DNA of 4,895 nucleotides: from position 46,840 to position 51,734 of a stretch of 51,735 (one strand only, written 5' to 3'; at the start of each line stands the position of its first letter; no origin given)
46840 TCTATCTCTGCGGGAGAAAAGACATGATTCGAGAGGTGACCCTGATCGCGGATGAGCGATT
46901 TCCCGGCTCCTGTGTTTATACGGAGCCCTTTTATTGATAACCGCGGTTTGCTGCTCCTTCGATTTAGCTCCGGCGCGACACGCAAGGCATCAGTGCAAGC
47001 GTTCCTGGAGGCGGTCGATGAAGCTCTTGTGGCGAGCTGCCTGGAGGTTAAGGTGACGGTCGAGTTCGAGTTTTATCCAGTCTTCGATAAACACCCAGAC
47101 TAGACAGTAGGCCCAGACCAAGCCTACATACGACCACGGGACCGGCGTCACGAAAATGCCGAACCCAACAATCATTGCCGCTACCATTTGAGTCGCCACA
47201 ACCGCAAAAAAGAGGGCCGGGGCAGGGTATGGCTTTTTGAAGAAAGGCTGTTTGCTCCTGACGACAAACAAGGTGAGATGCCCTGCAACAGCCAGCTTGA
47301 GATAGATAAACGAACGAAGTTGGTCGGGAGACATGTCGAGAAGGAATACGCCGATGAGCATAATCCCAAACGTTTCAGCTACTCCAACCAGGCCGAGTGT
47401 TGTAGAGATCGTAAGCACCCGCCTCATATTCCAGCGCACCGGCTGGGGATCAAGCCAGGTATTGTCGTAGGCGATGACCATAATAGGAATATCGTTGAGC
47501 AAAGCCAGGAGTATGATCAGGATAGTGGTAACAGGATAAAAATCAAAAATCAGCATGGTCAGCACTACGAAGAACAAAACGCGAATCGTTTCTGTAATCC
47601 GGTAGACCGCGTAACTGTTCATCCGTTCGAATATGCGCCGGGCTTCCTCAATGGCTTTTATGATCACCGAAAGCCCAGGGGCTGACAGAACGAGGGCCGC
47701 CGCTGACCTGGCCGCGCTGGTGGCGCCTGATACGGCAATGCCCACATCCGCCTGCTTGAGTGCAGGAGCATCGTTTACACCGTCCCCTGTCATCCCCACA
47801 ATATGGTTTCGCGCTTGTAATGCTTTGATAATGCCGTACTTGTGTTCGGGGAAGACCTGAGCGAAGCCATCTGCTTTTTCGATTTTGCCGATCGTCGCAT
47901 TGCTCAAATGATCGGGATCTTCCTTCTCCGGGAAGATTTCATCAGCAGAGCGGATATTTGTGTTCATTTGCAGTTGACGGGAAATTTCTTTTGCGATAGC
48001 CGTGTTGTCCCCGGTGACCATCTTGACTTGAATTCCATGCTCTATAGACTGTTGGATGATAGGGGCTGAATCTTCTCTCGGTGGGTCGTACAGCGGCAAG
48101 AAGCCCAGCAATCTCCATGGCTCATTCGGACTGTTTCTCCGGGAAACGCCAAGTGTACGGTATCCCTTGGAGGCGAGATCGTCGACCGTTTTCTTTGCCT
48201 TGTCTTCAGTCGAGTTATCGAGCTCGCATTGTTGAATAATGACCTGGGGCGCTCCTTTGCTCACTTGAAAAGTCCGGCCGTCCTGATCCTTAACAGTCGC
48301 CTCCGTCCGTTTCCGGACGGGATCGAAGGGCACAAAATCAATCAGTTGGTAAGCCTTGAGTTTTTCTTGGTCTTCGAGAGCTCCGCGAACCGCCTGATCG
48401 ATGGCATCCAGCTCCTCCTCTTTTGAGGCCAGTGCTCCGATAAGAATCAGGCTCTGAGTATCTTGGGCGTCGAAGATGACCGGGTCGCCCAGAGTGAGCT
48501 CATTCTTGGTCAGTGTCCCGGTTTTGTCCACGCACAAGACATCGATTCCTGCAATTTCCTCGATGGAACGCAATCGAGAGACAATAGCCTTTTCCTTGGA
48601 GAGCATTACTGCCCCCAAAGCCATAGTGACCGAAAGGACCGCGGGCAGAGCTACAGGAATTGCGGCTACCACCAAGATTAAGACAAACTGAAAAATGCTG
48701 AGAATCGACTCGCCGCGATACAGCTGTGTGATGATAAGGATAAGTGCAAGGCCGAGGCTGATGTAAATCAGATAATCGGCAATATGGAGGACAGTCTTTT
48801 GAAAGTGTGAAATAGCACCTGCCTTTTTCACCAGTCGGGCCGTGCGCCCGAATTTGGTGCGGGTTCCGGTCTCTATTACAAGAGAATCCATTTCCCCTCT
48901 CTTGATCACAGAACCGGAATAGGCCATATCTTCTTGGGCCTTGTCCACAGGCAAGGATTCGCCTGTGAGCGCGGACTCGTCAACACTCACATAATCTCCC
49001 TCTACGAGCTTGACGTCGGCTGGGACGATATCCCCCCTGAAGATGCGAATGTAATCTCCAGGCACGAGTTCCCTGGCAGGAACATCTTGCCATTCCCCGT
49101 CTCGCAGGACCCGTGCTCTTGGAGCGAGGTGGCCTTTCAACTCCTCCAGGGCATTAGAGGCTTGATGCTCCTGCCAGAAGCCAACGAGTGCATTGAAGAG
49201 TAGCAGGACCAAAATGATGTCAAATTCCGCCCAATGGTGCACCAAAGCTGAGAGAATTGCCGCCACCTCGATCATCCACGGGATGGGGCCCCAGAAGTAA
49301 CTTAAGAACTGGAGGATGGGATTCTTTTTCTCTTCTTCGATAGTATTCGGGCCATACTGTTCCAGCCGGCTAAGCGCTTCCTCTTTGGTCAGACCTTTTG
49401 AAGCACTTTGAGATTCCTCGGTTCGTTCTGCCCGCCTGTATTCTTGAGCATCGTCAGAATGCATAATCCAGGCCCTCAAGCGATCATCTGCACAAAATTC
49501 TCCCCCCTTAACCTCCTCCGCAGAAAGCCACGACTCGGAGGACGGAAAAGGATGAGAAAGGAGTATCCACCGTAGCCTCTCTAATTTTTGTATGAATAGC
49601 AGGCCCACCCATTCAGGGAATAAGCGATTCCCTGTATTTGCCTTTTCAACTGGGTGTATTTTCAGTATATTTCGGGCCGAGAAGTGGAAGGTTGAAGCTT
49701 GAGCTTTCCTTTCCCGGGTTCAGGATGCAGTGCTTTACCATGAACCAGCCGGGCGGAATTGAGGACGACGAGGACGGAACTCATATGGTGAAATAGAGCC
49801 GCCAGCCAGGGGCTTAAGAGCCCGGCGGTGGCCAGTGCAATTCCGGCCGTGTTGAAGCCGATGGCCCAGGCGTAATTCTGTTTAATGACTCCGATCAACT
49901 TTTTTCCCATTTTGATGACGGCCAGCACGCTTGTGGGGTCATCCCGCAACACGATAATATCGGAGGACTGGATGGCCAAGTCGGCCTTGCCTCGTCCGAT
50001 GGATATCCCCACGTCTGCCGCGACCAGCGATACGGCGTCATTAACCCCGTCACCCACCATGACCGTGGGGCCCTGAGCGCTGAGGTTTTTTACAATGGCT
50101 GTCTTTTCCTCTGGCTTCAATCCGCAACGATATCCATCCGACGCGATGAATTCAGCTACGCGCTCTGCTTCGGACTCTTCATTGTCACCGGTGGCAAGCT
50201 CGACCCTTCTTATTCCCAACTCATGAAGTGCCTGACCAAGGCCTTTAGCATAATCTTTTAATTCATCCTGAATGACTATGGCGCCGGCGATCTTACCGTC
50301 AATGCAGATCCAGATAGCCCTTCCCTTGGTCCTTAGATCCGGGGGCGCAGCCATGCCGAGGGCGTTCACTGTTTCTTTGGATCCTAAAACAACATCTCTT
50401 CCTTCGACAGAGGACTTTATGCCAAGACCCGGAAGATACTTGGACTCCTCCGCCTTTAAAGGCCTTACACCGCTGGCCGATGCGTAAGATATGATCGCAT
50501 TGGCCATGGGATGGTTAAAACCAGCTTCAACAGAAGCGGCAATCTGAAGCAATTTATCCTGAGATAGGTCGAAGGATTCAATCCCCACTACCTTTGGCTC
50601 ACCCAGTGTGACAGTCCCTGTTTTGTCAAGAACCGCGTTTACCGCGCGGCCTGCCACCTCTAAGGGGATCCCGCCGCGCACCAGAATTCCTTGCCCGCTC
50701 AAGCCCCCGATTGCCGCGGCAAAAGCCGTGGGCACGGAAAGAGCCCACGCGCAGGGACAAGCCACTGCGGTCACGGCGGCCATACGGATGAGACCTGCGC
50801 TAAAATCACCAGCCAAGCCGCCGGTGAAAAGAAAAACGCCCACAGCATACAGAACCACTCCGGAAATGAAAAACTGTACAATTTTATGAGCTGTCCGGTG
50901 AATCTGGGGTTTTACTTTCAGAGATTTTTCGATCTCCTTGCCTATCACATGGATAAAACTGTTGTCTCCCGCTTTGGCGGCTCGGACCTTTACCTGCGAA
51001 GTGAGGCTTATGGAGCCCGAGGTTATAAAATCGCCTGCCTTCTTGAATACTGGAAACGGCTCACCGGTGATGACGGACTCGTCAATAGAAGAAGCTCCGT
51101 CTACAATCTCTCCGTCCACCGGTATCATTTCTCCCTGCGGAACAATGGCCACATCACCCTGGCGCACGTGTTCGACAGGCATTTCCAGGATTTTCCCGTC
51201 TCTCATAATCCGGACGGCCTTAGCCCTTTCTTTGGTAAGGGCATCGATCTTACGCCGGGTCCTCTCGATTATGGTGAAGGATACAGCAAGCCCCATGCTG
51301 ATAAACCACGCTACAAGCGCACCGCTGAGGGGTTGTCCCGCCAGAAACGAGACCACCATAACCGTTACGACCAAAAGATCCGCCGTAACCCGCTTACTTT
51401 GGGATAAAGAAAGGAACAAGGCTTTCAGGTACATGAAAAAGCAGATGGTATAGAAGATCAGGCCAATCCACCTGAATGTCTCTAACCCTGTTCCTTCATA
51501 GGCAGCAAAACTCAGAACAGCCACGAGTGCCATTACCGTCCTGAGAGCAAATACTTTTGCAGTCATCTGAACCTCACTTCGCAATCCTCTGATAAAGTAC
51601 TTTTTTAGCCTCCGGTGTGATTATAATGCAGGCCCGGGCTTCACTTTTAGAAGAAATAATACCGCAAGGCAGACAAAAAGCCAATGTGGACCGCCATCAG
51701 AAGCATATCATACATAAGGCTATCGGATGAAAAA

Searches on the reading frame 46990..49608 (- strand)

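Call 22: search_protein_families(library=pfam, proteins=[window:46990-49608:-], max_evalue=0.0001)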
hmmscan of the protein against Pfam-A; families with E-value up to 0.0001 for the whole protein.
window:46990-49608:- (872 aa): 4 families
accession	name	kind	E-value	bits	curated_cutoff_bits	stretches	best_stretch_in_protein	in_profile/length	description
PF00122.25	E1-E2_ATPase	-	1.4e-50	171.7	28.1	1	162-338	4-180/181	E1-E2 ATPase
PF00702.32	Hydrolase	-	5.6e-15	56.7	26.4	1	355-621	1-191/191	haloacid dehalogenase-like hydrolase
PF00690.31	Cation_ATPase_N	-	1.2e-13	51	20.4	1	67-120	14-69/69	Cation transporter/ATPase, N-terminus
PF13246.12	Cation_ATPase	-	4.2e-05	23.9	21.7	0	413-462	39-89/91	Cation transport ATPase (P-type)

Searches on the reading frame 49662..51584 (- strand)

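Call 22: search_protein_families(library=pfam, proteins=[window:49662-51584:-], max_evalue=0.0001)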
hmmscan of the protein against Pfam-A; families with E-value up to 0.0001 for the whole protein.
window:49662-51584:- (640 aa): 2 families
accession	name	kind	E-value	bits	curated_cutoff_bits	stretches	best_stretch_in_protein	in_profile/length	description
PF00122.25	E1-E2_ATPase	-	4.2e-41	140.9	28.1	1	122-296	5-179/181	E1-E2 ATPase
PF00702.32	Hydrolase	-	6.5e-20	72.8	26.4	1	318-524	5-191/191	haloacid dehalogenase-like hydrolase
